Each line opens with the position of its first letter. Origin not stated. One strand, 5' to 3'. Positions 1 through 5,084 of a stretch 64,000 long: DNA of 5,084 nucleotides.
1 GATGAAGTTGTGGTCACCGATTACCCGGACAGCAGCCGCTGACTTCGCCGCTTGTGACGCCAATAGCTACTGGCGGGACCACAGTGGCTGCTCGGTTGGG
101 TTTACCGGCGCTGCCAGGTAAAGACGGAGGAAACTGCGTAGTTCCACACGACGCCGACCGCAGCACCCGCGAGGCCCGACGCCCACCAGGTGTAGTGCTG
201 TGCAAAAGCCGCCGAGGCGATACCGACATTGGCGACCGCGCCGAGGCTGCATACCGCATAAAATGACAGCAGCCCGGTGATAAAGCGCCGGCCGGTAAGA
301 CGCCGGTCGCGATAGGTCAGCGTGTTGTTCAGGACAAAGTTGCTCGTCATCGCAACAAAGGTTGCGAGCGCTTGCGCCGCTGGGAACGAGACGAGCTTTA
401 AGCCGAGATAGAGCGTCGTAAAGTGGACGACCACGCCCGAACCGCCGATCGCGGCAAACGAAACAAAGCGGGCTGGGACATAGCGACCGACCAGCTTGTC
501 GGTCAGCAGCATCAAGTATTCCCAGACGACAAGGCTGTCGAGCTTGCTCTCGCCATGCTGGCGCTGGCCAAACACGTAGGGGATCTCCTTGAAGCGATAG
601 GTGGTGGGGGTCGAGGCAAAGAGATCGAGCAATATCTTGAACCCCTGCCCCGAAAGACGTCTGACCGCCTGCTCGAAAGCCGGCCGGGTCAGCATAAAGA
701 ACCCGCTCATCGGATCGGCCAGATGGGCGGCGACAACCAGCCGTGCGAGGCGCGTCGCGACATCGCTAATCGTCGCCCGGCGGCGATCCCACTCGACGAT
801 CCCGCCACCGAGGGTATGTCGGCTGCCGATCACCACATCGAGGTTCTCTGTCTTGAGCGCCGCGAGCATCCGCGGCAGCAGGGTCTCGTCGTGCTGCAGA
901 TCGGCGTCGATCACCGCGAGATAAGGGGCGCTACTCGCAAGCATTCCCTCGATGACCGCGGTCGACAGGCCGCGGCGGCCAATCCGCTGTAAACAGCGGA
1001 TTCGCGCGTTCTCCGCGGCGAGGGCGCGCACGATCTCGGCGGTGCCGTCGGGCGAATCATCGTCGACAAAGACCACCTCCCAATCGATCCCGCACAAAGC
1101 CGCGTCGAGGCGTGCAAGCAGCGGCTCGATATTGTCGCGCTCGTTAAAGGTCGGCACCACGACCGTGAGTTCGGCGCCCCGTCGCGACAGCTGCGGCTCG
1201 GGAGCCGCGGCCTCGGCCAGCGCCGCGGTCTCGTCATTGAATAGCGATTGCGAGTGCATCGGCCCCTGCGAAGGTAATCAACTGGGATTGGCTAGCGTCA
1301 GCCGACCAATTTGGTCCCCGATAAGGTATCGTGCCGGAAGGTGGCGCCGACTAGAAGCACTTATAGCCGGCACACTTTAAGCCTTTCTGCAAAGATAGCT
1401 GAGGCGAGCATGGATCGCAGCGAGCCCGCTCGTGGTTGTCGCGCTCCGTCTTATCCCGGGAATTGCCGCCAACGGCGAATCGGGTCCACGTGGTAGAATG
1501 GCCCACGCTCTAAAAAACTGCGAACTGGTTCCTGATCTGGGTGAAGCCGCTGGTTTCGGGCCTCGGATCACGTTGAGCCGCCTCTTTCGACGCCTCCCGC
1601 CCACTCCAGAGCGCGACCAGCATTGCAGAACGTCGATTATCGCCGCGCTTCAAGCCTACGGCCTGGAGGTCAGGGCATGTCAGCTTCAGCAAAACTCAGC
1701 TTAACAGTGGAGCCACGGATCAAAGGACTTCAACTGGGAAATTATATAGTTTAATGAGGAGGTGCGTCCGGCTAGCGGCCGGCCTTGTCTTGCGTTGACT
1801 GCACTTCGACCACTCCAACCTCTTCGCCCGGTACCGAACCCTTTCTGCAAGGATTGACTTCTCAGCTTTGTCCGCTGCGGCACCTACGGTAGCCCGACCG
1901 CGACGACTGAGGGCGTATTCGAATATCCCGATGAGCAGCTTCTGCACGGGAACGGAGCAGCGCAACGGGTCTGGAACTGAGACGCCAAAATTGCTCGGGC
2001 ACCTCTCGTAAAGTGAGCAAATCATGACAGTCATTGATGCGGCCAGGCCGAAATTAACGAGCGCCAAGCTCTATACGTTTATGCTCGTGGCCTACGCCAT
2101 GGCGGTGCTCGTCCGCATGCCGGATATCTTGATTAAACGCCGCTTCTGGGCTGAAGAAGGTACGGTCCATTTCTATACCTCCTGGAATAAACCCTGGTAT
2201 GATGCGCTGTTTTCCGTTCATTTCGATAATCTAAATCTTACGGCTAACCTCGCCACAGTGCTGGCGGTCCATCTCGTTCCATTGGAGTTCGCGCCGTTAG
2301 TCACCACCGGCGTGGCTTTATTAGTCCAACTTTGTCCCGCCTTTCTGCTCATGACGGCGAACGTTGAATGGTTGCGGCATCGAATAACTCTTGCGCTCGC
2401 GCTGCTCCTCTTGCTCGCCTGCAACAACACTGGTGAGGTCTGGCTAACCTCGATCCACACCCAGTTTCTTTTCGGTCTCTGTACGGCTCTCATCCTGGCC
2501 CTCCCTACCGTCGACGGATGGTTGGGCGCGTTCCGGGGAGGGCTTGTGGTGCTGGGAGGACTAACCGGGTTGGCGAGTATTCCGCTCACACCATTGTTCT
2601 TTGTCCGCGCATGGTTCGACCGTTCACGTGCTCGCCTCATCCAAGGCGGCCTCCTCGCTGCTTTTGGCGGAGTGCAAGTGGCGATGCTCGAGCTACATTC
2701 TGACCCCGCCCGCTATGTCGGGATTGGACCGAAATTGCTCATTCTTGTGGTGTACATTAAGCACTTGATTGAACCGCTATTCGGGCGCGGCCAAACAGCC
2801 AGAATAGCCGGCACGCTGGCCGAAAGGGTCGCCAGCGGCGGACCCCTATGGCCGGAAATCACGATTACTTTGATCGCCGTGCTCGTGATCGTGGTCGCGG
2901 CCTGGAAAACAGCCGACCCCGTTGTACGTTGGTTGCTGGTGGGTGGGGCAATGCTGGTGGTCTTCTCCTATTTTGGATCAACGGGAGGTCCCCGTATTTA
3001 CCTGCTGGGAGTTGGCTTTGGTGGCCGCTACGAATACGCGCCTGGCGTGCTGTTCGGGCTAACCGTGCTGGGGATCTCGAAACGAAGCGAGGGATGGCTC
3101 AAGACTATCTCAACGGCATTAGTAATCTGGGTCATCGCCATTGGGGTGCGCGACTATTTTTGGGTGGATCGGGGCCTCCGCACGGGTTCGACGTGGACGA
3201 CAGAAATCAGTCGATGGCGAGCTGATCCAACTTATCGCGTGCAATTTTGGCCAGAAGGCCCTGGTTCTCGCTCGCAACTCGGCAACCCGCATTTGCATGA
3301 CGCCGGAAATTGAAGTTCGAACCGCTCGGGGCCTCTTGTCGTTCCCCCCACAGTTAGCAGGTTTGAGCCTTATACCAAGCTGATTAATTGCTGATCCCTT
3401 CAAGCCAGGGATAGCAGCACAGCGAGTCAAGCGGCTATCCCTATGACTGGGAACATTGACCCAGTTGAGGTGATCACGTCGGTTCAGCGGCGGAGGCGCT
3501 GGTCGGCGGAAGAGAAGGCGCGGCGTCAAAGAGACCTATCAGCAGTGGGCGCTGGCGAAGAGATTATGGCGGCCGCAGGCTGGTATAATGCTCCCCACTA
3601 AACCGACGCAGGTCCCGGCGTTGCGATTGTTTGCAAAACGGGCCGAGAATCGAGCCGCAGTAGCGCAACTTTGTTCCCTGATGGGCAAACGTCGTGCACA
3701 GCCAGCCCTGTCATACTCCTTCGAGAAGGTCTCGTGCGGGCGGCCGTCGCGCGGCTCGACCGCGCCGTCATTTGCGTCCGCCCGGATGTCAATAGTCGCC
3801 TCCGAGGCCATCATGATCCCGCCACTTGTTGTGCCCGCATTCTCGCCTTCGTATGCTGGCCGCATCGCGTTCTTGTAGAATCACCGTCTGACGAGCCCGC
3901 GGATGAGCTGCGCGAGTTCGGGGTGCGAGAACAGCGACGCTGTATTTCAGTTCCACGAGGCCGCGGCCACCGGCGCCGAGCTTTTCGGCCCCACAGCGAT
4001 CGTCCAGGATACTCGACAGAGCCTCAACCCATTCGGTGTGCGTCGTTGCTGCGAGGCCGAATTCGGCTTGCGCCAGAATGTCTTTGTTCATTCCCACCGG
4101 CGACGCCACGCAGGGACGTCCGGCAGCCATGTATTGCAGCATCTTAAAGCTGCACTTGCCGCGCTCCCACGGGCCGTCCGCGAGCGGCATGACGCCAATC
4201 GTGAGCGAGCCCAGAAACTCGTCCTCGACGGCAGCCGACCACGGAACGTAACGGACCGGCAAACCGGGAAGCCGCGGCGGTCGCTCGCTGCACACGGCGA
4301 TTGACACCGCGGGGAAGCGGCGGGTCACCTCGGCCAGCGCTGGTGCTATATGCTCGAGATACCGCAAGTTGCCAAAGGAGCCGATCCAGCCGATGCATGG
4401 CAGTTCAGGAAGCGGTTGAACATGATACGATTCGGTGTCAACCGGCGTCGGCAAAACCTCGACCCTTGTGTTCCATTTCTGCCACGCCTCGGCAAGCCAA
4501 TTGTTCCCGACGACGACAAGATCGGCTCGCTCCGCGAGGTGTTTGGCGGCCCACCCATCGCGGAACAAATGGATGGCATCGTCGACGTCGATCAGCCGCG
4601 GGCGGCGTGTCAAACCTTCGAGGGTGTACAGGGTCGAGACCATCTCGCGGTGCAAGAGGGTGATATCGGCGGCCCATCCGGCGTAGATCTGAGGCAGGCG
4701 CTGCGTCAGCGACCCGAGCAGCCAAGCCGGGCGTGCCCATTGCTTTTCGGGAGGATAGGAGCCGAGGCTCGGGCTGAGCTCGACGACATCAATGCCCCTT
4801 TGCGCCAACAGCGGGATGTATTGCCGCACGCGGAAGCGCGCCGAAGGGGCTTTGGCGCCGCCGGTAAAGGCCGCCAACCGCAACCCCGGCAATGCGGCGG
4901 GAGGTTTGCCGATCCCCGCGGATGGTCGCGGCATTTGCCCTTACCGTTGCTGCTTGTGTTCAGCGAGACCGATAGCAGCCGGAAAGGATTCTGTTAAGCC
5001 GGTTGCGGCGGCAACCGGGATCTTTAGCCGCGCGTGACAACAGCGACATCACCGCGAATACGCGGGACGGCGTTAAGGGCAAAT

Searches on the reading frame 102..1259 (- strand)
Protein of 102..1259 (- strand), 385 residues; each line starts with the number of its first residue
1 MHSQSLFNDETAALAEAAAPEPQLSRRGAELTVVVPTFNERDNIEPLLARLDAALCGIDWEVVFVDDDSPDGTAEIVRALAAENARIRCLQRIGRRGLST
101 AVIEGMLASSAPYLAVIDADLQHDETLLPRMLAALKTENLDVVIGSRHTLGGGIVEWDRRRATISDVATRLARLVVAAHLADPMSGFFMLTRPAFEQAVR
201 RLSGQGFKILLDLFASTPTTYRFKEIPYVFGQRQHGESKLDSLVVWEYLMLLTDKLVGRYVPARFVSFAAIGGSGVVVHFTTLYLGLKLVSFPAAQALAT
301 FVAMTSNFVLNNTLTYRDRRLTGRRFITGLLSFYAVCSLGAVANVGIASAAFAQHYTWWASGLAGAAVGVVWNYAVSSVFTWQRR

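Call 53: search_protein_families(library=pfam, proteins=[window:102-1259:-], max_evalue=0.001)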
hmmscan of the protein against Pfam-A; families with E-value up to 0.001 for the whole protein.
window:102-1259:- (385 aa): 3 families
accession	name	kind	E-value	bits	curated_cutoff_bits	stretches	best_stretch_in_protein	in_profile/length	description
PF00535.33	Glycos_transf_2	-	2.3e-32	112.7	23.3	1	32-196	1-165/168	Glycosyl transferase family 2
PF04138.20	GtrA_DPMS_TM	-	6.8e-17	62.2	26.1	1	268-382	2-117/117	GtrA/DPMS, transmembrane domain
PF13641.12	Glyco_tranf_2_3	-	1.5e-07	32.1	27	1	31-206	3-181/230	Glycosyltransferase like family 2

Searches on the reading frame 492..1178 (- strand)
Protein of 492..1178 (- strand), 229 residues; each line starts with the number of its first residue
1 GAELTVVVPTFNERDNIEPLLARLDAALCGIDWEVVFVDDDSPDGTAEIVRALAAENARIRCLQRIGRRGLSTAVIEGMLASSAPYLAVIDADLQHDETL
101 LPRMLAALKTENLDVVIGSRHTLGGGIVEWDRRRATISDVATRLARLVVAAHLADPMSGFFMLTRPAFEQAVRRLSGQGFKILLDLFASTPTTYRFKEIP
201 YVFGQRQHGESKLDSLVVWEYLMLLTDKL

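Call 64: find_homologous_proteins(query=window:492-1178:-, max_evalue=1e-10)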
Query seq(229 aa) (229 aa): 8000 proteins with E <= 1e-10 among 8000 candidates; the best 120 are listed.
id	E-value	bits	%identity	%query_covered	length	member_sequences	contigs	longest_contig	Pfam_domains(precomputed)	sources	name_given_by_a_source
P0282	2.5e-141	487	98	100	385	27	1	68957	PF13641.13,PF04138.21,PF00535.33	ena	-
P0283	6.5e-133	459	95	97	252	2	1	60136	PF00535.33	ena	-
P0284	1.8e-132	458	93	100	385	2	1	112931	PF13641.13,PF04138.21,PF00535.33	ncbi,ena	-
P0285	2.9e-132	457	92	100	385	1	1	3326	PF13641.13,PF04138.21,PF00535.33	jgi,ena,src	-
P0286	9.9e-125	433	87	100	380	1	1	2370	PF13641.13,PF04138.21,PF00535.33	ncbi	-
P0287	2.9e-122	425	85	99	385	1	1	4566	PF13641.13,PF04138.21,PF00535.33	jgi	jgi:dolichol-phosphate mannosyltransferase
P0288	1.4e-120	419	82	100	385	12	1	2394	PF13641.13,PF04138.21,PF00535.33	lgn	-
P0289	2.3e-120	418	84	100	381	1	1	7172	PF13641.13,PF04138.21,PF00535.33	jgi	jgi:dolichol-phosphate mannosyltransferase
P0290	2.7e-120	418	84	99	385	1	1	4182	PF13641.13,PF04138.21,PF00535.33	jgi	jgi:dolichol-phosphate mannosyltransferase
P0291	3.0e-120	418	83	99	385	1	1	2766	PF13641.13,PF04138.21,PF00535.33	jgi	-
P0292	3.8e-120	418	85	100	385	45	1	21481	PF13641.13,PF04138.21,PF00535.33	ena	-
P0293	8.3e-120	417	83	100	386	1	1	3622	PF04138.21,PF00535.33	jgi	jgi:dolichol-phosphate mannosyltransferase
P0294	9.3e-120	416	84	100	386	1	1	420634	PF13641.13,PF04138.21,PF00535.33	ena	-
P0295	1.3e-119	416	82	100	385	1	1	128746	PF13641.13,PF04138.21,PF00535.33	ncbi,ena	-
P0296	1.5e-119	416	82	100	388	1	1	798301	PF13641.13,PF04138.21,PF00535.33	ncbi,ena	-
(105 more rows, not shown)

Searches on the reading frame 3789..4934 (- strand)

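Call 53: search_protein_families(library=pfam, proteins=[window:3789-4934:-], max_evalue=0.001)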
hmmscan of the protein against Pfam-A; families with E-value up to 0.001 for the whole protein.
window:3789-4934:- (381 aa): 3 families
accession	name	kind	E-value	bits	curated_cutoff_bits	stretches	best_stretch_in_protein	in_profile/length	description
PF13692.12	Glyco_trans_1_4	-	7.6e-10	39.6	27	1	181-312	4-142/142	Glycosyl transferases group 1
PF00534.26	Glycos_transf_1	-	0.00018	21.5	26.4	1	265-321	109-167/172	Glycosyl transferases group 1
PF13439.12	Glyco_transf_4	-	0.00025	21.5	28.5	0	93-168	94-169/170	Glycosyltransferase Family 4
